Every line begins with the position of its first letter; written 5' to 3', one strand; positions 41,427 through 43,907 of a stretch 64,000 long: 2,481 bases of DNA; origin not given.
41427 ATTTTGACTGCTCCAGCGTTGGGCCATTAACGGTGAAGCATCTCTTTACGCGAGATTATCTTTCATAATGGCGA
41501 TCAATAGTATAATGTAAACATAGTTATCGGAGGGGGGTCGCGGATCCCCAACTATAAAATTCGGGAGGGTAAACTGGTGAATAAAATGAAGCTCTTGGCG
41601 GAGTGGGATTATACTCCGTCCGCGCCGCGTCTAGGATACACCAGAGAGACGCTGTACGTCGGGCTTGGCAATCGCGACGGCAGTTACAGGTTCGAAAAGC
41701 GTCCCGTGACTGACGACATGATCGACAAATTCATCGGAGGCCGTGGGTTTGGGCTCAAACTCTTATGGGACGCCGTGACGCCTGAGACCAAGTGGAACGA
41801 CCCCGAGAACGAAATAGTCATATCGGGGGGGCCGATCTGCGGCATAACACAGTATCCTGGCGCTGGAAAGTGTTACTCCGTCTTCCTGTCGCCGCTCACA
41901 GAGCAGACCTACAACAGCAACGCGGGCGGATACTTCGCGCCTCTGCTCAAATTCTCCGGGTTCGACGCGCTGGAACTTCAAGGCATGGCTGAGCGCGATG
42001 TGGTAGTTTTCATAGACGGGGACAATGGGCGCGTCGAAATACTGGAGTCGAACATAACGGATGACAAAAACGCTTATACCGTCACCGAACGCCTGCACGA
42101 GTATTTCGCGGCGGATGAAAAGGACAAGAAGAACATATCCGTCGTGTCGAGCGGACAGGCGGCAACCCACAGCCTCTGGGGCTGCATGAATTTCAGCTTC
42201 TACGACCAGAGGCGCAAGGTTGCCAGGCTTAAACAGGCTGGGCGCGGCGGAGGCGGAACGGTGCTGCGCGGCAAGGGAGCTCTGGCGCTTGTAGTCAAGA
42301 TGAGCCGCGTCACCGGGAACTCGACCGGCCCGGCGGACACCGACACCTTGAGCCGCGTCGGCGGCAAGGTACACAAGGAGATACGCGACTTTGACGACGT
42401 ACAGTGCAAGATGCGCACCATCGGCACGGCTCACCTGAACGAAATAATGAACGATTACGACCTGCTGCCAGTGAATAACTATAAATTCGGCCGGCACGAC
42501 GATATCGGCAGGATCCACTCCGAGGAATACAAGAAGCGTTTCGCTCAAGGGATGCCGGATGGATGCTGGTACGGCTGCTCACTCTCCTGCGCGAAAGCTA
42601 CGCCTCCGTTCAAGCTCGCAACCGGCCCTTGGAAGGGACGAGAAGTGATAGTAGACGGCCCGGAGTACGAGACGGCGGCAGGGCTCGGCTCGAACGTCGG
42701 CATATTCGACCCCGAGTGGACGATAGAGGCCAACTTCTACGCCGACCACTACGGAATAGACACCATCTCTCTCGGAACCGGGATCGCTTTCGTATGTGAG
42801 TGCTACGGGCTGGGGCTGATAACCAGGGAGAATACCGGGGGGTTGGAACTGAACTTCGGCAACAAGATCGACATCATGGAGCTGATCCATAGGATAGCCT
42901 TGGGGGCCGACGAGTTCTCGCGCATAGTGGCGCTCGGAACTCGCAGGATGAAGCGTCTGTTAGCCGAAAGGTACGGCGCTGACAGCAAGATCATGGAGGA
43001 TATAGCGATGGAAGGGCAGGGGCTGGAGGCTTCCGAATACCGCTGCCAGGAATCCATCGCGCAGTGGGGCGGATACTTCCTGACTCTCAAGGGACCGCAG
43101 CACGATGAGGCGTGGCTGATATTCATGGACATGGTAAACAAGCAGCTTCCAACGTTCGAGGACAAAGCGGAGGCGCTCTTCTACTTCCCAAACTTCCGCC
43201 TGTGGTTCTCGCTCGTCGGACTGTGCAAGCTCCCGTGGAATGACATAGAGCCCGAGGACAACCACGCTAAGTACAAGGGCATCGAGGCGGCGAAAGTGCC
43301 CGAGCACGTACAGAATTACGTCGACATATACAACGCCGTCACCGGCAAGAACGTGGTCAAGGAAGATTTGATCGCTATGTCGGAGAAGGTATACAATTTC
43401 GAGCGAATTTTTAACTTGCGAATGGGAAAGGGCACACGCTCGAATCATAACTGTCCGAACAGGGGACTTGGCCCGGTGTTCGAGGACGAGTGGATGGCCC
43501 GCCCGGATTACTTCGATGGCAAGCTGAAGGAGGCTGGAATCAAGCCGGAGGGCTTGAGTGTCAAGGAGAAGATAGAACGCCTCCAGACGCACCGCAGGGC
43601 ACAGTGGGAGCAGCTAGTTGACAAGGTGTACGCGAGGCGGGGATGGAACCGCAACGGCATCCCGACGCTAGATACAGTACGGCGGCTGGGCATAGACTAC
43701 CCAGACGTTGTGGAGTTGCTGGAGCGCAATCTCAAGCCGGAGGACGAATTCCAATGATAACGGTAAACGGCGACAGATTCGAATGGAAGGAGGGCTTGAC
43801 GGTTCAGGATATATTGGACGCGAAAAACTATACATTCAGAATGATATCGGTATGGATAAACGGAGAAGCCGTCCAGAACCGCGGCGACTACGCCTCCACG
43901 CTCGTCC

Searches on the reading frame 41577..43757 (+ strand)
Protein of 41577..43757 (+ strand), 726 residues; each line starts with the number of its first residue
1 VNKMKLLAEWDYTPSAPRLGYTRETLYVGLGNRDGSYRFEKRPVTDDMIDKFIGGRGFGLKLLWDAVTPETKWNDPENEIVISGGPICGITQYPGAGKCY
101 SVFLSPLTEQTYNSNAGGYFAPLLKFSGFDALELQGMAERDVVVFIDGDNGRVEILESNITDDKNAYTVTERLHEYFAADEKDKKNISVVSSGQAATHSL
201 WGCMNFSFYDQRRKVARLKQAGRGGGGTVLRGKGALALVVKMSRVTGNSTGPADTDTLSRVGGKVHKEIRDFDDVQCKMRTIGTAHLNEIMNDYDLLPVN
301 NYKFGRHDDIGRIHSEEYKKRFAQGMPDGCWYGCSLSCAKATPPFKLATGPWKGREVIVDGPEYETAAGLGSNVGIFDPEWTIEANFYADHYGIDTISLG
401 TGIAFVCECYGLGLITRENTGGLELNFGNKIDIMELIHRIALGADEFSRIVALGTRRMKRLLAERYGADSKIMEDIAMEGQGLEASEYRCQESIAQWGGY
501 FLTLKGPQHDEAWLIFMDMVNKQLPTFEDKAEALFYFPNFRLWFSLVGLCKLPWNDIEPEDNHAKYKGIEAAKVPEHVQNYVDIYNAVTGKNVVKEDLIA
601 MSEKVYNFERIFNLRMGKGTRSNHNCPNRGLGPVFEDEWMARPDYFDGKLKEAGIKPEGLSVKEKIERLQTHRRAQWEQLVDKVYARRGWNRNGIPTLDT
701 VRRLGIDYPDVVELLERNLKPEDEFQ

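Call 52: search_protein_families(library=pfam, proteins=[window:41577-43757:+], max_evalue=0.00001)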
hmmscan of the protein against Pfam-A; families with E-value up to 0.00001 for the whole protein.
window:41577-43757:+ (726 aa): 2 families
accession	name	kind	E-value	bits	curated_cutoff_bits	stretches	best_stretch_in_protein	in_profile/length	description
PF01314.23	AFOR_C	-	1.2e-94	318.1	27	1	263-706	4-385/385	Aldehyde ferredoxin oxidoreductase, domains 2 & 3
PF02730.20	AFOR_N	-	6.8e-44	150.4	29.8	1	38-241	12-197/199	Aldehyde ferredoxin oxidoreductase, N-terminal domain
